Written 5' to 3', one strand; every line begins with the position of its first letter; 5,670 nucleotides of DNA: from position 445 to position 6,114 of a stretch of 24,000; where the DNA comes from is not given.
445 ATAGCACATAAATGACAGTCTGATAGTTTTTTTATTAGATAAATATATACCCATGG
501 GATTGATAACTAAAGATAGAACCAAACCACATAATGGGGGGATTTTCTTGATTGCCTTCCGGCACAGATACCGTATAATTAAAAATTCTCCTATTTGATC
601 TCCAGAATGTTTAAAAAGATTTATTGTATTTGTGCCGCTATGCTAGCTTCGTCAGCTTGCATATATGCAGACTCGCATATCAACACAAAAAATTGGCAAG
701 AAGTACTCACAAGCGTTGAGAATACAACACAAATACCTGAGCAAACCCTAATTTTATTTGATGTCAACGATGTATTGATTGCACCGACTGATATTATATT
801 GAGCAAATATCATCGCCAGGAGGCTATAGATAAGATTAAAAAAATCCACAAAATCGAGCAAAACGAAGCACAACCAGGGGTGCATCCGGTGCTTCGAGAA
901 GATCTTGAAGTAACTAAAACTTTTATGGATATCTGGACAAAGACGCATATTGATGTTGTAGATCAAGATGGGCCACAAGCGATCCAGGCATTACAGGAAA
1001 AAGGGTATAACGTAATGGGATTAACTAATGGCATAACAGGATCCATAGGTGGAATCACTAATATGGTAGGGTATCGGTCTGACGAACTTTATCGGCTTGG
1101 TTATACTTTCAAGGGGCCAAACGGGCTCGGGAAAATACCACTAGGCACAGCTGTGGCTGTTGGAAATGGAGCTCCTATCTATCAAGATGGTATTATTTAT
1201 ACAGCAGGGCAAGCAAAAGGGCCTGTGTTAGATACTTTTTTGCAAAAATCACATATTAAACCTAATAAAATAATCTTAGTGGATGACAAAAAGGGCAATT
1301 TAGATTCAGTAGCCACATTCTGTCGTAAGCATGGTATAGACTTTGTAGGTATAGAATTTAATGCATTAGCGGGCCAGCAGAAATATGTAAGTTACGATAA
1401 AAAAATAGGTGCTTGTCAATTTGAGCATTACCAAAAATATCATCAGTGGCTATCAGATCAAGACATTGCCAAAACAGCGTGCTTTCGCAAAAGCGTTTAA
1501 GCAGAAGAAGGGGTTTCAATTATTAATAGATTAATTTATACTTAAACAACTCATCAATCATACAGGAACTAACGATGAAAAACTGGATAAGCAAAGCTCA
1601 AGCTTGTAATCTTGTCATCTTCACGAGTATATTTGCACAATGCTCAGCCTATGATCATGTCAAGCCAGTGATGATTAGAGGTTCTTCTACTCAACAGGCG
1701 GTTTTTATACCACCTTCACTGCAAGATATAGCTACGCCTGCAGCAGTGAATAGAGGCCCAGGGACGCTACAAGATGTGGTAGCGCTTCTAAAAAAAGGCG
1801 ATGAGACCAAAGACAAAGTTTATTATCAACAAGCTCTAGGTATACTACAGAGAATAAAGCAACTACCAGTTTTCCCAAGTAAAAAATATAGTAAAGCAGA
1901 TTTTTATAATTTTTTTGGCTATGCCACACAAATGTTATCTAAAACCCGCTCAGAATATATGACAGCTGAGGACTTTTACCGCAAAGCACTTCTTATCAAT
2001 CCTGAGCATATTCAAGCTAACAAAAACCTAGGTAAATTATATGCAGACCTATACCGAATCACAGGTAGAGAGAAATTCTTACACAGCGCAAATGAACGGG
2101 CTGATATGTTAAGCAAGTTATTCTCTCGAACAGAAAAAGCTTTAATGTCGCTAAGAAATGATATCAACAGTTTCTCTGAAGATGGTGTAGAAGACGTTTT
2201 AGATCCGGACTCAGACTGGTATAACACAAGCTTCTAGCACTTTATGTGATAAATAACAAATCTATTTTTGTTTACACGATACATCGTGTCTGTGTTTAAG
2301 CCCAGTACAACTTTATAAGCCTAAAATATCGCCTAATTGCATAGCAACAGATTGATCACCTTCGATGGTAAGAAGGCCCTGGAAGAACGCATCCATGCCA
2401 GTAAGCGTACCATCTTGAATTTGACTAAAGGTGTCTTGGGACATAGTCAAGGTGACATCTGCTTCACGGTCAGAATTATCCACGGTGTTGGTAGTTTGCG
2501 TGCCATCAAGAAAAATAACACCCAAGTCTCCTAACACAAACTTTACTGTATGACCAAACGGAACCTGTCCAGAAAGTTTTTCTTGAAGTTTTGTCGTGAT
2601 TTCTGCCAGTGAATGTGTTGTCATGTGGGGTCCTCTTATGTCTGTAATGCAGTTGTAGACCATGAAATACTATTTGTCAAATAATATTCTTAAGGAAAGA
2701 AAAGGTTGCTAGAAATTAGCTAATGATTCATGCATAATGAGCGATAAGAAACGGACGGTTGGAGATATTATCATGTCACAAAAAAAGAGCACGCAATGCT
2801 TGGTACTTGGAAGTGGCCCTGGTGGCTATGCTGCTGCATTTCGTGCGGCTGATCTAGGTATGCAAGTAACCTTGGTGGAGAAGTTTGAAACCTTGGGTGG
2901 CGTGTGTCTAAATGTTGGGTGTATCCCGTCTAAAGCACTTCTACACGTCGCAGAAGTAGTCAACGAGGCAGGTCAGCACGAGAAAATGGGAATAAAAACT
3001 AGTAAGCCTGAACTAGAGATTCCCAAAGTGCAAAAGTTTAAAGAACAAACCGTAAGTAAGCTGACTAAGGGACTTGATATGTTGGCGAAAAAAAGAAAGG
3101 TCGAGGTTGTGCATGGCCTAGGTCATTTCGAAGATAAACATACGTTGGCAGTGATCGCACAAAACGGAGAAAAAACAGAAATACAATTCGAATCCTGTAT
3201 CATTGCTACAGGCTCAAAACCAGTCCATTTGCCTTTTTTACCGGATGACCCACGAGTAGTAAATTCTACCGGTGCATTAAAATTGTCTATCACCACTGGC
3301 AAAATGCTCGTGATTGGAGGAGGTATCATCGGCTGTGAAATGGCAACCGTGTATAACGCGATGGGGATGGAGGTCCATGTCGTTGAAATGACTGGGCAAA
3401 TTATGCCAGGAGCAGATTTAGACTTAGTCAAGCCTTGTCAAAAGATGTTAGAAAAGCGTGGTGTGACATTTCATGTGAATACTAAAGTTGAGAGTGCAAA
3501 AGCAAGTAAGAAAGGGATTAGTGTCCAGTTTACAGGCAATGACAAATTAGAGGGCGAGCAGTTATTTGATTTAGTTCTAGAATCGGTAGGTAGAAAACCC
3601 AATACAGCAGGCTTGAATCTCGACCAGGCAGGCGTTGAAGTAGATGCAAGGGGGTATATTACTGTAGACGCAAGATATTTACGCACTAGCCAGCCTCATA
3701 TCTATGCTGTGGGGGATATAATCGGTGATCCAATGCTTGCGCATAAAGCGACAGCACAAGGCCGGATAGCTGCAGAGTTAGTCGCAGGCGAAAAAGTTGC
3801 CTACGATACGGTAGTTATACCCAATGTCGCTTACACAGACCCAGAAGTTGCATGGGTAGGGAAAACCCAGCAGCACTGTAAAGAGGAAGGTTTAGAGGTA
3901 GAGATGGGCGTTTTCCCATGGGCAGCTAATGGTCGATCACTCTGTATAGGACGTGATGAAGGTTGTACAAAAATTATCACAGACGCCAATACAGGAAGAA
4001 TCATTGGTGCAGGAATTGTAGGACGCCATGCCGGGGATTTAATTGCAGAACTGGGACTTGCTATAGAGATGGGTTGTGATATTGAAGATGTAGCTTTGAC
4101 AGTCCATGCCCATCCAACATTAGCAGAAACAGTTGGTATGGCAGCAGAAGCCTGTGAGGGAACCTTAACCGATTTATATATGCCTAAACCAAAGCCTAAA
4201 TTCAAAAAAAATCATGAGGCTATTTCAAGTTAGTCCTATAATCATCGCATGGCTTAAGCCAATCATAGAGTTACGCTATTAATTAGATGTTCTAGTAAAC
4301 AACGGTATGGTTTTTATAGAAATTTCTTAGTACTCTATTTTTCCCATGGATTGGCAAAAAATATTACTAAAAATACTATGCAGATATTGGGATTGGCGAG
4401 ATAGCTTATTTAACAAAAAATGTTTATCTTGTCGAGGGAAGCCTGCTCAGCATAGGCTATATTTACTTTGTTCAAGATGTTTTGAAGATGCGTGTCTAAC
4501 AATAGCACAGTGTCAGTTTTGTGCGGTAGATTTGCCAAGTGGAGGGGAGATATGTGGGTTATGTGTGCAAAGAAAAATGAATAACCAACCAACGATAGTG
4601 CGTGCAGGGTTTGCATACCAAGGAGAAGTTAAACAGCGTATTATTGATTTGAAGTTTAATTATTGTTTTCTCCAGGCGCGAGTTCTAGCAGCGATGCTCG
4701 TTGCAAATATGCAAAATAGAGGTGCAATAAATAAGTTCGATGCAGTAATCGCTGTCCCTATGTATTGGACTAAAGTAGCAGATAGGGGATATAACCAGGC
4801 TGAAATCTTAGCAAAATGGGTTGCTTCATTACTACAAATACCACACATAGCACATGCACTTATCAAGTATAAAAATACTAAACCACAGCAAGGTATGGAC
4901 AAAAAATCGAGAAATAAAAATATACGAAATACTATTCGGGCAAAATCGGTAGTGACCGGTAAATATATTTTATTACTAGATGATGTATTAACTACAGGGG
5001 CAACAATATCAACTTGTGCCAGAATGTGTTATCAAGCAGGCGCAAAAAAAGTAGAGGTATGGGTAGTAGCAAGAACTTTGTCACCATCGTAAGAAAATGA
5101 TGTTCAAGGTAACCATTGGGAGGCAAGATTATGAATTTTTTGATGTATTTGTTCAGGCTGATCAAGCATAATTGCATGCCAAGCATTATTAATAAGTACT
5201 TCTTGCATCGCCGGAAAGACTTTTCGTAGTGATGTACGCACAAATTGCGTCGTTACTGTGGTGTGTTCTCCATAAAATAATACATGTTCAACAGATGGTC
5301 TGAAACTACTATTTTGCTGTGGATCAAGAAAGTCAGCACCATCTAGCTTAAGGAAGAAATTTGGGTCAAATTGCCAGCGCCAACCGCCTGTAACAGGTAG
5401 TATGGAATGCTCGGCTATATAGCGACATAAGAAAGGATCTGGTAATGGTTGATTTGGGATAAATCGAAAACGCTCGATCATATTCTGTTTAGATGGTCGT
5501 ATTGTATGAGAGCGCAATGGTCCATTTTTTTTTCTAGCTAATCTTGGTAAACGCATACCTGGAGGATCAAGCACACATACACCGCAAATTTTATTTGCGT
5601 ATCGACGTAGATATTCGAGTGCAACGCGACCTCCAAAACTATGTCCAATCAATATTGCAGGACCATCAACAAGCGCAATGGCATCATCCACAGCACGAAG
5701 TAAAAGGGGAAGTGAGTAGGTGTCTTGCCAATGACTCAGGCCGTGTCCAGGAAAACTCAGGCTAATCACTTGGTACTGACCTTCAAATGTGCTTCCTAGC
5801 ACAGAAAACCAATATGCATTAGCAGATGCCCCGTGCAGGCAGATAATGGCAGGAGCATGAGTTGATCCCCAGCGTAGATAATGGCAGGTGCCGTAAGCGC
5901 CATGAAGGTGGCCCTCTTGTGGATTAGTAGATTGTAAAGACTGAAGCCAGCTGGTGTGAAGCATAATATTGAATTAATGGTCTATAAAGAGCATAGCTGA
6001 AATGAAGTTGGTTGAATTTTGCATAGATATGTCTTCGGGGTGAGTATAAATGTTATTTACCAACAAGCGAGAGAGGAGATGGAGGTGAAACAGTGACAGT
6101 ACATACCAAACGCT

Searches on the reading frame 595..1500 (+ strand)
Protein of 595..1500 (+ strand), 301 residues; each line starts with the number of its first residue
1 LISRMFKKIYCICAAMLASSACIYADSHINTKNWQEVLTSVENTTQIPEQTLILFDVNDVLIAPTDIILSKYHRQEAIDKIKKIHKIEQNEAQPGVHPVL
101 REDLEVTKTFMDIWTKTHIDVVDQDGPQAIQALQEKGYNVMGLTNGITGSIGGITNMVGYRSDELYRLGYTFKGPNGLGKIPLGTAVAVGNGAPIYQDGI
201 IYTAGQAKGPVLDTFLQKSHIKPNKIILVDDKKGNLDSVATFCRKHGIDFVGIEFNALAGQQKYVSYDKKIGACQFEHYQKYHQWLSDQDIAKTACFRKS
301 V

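Call 15: search_protein_families(library=pfam, proteins=[window:595-1500:+], max_evalue=0.001)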
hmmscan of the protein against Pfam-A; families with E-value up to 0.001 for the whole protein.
window:595-1500:+ (301 aa): 1 family
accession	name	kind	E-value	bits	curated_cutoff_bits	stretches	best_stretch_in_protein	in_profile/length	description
PF11019.14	DUF2608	-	1.6e-36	126.5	22.6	1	31-291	2-243/244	Protein of unknown function (DUF2608)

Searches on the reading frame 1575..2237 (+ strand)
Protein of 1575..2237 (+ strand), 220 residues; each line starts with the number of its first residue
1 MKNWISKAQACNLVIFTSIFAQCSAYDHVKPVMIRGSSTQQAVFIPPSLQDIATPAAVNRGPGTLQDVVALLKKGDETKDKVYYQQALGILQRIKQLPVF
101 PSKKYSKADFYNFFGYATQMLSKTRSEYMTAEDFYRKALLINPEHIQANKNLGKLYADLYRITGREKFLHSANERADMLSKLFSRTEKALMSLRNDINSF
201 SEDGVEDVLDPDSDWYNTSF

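Call 15: search_protein_families(library=pfam, proteins=[window:1575-2237:+], max_evalue=0.001)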
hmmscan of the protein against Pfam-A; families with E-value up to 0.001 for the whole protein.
window:1575-2237:+ (220 aa): 0 families

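Call 73: search_protein_families(library=pfam, proteins=[window:1575-2237:+], max_evalue=0.05)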
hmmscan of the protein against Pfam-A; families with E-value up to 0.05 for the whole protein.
window:1575-2237:+ (220 aa): 2 families
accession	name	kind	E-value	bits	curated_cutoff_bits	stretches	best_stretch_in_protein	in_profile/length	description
PF00515.34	TPR_1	-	0.0028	17.8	27.8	1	127-145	16-34/34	Tetratricopeptide repeat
PF13431.12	TPR_17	-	0.023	15.4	24.4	0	134-159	1-26/34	Tetratricopeptide repeat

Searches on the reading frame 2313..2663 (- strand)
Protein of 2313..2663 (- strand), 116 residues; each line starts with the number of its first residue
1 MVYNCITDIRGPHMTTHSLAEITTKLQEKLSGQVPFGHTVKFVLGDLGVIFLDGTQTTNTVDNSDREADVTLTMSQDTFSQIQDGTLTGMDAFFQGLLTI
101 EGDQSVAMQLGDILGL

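Call 15: search_protein_families(library=pfam, proteins=[window:2313-2663:-], max_evalue=0.001)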
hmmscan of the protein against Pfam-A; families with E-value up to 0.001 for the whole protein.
window:2313-2663:- (116 aa): 2 families
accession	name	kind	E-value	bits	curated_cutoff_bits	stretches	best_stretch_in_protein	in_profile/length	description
PF02036.22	SCP2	-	8.4e-14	52.2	21.3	1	37-114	20-100/101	SCP-2 sterol transfer family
PF14864.11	Alkyl_sulf_C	-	0.00018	22.2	27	1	60-113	59-112/125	Alkyl sulfatase C-terminal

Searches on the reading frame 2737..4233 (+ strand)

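Call 15: search_protein_families(library=pfam, proteins=[window:2737-4233:+], max_evalue=0.001)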
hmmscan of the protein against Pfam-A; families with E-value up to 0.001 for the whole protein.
window:2737-4233:+ (498 aa): 12 families
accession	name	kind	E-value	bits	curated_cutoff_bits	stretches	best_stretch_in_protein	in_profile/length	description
PF07992.20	Pyr_redox_2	-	5.9e-70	236.4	26.1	1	20-342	2-291/291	Pyridine nucleotide-disulphide oxidoreductase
PF02852.28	Pyr_redox_dim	-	7.6e-35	119.9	25.3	1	361-469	1-109/110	Pyridine nucleotide-disulphide oxidoreductase, dimerisation domain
PF00070.33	Pyr_redox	-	1.9e-21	76.8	22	1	189-265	1-79/82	Pyridine nucleotide-disulphide oxidoreductase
PF13738.12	Pyr_redox_3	-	2e-11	44.1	30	1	23-326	2-305/305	Pyridine nucleotide-disulphide oxidoreductase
PF12831.13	FAD_oxidored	-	1.9e-09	37.8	27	1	21-61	2-42/416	FAD dependent oxidoreductase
PF13450.12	NAD_binding_8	-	3.4e-07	30.9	21.9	1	23-57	1-35/68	NAD(P)-binding Rossmann-like domain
PF01134.28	GIDA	-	7.8e-07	28.9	22.1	1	21-160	2-150/391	Glucose inhibited division protein A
PF01262.27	AlaDh_PNT_C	-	8.4e-06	25.8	23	0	185-219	26-60/214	Alanine dehydrogenase/PNT, C-terminal domain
PF03486.20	HI0933_like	-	4.4e-05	23.5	50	0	20-54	2-36/244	HI0933-like protein Rossmann domain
PF00890.30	FAD_binding_2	-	0.00012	21.9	20.4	1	22-55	3-36/414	FAD binding domain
PF02826.25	2-Hacid_dh_C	-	0.00044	20.1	25.1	0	183-221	32-70/178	D-isomer specific 2-hydroxyacid dehydrogenase, NAD binding domain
PF02737.24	3HCDH_N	-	0.00077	19.9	22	0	191-248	3-57/180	3-hydroxyacyl-CoA dehydrogenase, NAD binding domain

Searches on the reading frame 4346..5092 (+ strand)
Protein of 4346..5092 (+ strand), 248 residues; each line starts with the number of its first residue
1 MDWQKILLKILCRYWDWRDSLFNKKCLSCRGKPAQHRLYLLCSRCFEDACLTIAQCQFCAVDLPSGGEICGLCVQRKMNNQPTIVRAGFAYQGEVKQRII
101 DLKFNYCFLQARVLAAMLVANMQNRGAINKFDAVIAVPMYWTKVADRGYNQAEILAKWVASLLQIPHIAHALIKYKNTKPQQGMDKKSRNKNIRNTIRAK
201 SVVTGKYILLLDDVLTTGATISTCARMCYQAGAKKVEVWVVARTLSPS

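Call 15: search_protein_families(library=pfam, proteins=[window:4346-5092:+], max_evalue=0.001)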
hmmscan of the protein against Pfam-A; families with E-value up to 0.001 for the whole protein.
window:4346-5092:+ (248 aa): 1 family
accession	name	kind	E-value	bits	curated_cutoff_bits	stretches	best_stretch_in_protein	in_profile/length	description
PF00156.33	Pribosyltran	-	1.1e-06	28.5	26.3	1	154-243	42-125/158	Phosphoribosyl transferase domain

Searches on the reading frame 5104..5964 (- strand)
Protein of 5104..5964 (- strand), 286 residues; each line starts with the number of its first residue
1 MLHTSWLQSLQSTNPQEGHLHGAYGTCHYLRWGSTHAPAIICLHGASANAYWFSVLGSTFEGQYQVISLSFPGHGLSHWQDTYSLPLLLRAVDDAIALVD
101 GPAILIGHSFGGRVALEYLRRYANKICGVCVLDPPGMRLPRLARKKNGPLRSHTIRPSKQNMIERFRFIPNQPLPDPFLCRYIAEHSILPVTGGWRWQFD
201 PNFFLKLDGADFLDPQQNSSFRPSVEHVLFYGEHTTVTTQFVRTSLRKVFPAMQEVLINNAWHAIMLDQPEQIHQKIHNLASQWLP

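Call 15: search_protein_families(library=pfam, proteins=[window:5104-5964:-], max_evalue=0.001)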
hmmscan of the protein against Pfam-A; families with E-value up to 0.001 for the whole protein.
window:5104-5964:- (286 aa): 4 families
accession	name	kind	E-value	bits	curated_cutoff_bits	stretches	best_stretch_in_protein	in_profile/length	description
PF12697.13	Abhydrolase_6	-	1.8e-19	71.7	26.3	1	40-273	1-214/217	Alpha/beta hydrolase family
PF00561.26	Abhydrolase_1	-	2.7e-14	53.9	25.8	1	38-268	1-243/245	alpha/beta hydrolase fold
PF12146.15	Hydrolase_4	-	7.2e-08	32.5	27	1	38-134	5-109/239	Serine aminopeptidase, S33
PF00975.26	Thioesterase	-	2.1e-05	25.3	26.4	1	40-123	3-88/226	Thioesterase domain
